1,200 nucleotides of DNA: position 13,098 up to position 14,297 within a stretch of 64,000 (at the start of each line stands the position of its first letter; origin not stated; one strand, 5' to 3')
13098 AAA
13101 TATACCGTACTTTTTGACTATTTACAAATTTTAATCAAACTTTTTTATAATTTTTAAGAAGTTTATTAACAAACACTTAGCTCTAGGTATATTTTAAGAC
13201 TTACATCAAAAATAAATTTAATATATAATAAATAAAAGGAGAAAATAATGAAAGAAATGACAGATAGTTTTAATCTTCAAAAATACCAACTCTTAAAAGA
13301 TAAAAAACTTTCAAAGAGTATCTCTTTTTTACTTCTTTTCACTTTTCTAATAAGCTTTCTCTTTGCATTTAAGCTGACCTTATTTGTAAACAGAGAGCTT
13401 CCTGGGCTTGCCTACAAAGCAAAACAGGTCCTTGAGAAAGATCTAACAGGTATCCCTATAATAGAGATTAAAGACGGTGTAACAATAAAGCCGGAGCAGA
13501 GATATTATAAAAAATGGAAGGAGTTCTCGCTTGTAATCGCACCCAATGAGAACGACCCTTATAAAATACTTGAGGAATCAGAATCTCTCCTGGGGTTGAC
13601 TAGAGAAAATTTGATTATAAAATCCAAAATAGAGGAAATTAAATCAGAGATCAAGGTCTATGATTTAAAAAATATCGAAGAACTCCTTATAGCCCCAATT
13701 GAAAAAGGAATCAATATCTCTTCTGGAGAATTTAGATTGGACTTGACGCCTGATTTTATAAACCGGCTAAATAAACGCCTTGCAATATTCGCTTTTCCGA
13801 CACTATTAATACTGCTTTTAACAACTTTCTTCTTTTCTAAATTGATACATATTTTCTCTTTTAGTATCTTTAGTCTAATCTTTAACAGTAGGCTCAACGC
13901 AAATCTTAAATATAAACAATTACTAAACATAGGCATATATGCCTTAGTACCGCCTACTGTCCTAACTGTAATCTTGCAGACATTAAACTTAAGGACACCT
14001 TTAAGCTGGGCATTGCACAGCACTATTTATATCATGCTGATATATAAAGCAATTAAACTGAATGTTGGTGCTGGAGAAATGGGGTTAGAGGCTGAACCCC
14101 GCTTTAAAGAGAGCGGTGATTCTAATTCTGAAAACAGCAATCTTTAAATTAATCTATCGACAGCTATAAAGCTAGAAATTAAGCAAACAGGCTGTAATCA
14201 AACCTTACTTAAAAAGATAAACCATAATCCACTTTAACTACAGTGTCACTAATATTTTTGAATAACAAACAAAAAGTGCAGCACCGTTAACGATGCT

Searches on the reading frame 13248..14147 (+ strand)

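Call 41: search_protein_families(library=pfam, proteins=[window:13248-14147:+], max_evalue=0.01)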
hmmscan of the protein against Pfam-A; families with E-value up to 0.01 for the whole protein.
window:13248-14147:+ (299 aa): 1 family
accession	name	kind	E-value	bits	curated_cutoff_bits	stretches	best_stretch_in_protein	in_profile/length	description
PF06691.16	DUF1189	-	2e-23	83.6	28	1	8-269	9-244/244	Protein of unknown function (DUF1189)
